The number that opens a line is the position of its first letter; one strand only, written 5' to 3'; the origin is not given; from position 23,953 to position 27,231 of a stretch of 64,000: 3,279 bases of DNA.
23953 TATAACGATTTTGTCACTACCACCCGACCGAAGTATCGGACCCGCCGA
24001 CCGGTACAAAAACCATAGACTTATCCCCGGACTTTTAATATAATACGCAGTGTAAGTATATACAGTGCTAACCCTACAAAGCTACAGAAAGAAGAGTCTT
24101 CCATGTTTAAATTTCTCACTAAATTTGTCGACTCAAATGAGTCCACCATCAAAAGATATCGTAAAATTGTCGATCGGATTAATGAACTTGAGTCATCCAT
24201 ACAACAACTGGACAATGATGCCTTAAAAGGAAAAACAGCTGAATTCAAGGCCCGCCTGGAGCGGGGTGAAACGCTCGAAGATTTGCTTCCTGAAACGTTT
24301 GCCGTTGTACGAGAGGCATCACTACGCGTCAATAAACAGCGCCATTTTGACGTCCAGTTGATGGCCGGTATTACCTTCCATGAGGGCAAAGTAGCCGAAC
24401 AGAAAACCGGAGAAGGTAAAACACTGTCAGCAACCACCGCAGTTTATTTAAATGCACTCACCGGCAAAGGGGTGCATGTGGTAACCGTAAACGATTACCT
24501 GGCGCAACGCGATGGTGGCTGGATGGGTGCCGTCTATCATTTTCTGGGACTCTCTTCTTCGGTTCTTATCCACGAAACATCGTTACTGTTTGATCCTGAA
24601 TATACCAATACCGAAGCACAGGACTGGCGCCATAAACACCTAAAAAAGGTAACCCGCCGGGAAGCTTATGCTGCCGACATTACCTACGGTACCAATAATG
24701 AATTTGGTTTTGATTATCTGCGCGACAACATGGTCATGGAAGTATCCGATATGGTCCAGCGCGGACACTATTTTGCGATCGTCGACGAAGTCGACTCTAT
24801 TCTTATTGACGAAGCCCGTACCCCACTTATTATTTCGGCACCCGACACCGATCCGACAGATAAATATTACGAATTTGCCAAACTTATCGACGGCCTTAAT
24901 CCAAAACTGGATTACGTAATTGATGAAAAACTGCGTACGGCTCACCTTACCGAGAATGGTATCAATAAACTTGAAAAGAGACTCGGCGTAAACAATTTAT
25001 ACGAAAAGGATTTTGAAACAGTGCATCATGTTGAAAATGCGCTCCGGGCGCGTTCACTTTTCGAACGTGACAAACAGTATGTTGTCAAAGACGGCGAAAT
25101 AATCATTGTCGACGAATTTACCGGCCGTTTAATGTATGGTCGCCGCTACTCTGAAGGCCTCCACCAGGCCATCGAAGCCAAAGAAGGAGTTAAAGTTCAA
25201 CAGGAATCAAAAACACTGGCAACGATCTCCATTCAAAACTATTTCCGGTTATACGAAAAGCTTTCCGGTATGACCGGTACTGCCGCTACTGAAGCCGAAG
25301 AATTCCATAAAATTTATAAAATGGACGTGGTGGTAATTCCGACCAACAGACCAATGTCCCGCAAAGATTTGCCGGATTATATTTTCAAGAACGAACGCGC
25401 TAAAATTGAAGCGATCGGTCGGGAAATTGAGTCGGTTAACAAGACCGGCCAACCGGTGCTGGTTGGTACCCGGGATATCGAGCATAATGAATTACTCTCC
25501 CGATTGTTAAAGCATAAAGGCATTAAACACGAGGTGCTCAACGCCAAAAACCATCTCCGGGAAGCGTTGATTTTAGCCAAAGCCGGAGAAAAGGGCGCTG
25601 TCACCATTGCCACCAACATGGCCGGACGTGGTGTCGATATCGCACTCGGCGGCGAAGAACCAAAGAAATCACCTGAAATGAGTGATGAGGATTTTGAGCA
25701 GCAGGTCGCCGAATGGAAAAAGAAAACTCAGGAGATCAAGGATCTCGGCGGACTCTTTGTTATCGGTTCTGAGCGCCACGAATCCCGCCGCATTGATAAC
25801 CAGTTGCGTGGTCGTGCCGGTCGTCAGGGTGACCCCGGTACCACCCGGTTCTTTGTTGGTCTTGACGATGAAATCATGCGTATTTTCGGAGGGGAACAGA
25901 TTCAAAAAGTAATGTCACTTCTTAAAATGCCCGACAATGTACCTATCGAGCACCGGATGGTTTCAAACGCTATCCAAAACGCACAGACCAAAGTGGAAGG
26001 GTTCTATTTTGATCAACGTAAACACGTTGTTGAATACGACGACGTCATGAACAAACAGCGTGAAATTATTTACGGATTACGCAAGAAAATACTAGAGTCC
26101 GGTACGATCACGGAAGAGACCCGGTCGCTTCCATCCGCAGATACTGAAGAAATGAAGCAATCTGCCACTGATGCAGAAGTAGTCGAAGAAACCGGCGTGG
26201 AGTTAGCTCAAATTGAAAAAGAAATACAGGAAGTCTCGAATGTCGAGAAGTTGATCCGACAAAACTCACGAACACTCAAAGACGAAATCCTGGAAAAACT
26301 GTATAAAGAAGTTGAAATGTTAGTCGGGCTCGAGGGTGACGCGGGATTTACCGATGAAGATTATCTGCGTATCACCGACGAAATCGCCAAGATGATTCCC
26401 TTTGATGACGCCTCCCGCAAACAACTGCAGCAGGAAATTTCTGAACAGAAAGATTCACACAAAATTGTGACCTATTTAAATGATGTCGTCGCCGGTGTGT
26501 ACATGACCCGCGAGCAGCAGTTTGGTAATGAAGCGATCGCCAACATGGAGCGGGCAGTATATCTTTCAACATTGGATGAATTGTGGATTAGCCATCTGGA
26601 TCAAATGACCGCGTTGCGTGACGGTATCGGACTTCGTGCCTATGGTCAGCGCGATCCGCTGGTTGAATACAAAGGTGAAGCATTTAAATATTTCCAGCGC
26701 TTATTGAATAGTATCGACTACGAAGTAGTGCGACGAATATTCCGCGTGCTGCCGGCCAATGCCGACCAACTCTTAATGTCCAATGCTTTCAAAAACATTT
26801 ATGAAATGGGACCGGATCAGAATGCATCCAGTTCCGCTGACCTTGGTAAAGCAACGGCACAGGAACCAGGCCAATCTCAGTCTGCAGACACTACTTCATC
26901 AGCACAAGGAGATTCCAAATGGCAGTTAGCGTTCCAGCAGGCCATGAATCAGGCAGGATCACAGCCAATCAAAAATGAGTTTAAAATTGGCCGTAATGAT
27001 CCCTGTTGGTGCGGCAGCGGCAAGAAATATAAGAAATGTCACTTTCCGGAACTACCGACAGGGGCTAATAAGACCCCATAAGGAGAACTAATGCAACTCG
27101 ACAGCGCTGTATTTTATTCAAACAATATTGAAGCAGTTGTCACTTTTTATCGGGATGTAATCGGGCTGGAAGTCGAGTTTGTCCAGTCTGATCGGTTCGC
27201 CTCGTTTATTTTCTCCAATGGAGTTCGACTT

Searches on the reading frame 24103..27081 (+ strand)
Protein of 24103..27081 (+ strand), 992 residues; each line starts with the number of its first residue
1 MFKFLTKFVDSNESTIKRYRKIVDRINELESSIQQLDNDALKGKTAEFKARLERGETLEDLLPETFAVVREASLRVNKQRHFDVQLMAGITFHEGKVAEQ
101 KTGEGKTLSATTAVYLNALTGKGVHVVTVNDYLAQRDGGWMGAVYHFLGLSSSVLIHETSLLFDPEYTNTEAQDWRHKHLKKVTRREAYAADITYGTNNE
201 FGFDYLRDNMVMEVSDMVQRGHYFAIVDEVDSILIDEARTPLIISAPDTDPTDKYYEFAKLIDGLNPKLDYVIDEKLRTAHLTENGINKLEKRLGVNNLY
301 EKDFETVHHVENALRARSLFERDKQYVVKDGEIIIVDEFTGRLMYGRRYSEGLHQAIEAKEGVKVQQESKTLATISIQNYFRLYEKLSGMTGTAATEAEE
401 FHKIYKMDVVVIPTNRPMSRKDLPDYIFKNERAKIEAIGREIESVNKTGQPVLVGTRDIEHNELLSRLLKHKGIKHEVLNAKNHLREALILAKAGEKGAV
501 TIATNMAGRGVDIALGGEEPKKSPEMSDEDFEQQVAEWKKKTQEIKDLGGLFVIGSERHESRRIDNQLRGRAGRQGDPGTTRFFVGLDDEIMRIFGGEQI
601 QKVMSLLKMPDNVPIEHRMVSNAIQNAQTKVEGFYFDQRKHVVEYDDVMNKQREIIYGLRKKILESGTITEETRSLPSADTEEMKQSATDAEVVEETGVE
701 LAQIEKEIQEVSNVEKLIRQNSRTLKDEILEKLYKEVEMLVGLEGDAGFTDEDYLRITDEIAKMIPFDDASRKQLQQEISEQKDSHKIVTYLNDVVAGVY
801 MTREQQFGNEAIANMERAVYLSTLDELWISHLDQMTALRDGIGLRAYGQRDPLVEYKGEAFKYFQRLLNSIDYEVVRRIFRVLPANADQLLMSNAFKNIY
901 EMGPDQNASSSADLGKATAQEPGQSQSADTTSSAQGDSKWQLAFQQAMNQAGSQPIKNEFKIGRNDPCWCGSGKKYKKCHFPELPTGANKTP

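Call 35: search_protein_families(library=pfam, proteins=[window:24103-27081:+], max_evalue=0.00001)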
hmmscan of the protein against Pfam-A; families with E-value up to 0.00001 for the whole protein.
window:24103-27081:+ (992 aa): 5 families
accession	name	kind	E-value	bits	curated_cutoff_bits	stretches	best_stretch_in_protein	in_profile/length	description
PF07517.20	SecA_DEAD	-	1.3e-119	399.2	24.6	1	7-402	3-290/290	SecA DEAD-like domain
PF21090.3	P-loop_SecA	-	1.7e-80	269.9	27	1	417-611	1-204/205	SecA P-loop domain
PF07516.18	SecA_SW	-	2.1e-54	185.1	26.7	1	614-882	1-199/200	SecA Wing and Scaffold domain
PF01043.26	SecA_PP_bind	-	7.7e-41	139.6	23.5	1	252-358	3-110/110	SecA preprotein cross-linking domain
PF02810.21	SEC-C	-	1.2e-10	41.5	20.4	1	964-982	1-19/19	SEC-C motif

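Call 45: find_homologous_proteins(query=window:24103-27081:+, max_evalue=1e-50)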
Query window:24103-27081:+ (992 aa): 8000 proteins with E <= 1e-50 among 8000 candidates; the best 120 are listed.
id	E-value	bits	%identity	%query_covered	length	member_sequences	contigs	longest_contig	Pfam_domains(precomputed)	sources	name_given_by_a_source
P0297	0.0e+0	2223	100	100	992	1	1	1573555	PF07517.21,PF07516.19,PF21090.4,PF02810.22,PF01043.27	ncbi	-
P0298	0.0e+0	1930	86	99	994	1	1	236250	PF07517.21,PF07516.19,PF21090.4,PF02810.22,PF01043.27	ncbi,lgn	-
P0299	0.0e+0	1918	87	99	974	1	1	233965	PF07517.21,PF07516.19,PF21090.4,PF02810.22,PF01043.27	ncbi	-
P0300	0.0e+0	1916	85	99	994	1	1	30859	PF07517.21,PF07516.19,PF21090.4,PF02810.22,PF01043.27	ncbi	-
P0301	0.0e+0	1861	84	99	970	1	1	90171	PF07517.21,PF07516.19,PF21090.4,PF02810.22,PF01043.27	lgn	-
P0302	0.0e+0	1735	78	99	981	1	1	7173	PF07517.21,PF07516.19,PF21090.4,PF02810.22,PF01043.27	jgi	jgi:preprotein translocase subunit SecA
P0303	0.0e+0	1727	78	99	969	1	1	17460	PF07517.21,PF07516.19,PF21090.4,PF02810.22,PF01043.27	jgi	jgi:preprotein translocase subunit SecA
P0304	0.0e+0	1665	75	99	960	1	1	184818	PF07517.21,PF07516.19,PF21090.4,PF02810.22,PF01043.27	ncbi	-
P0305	0.0e+0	1633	75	99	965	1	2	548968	PF07517.21,PF07516.19,PF21090.4,PF01043.27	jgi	jgi:preprotein translocase subunit SecA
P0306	0.0e+0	1556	71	99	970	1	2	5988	PF07517.21,PF07516.19,PF21090.4,PF02810.22,PF01043.27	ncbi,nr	ncbi:MAG: preprotein translocase subunit SecA [bacterium]|nr:preprotein translocase subunit SecA [ba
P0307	0.0e+0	1370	63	99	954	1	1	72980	PF07517.21,PF07516.19,PF21090.4,PF02810.22,PF01043.27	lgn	-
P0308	0.0e+0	1362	62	99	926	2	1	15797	PF07517.21,PF07516.19,PF21090.4,PF02810.22,PF01043.27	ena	-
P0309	0.0e+0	1356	62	99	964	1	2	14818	PF07517.21,PF07516.19,PF21090.4,PF02810.22,PF01043.27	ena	-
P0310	0.0e+0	1356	61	99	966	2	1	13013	PF07517.21,PF07516.19,PF21090.4,PF02810.22,PF01043.27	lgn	-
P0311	0.0e+0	1217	56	99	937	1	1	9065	PF07517.21,PF07516.19,PF21090.4,PF02810.22,PF01043.27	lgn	-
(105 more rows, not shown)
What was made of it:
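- Taxonomy: the nearest named SecA neighbours are Shapiro-, Chisholm-, Davies-, Beckwith- and Gottesmanbacteria (call 45).
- Tried and rejected: SecA was used instead (call 45).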
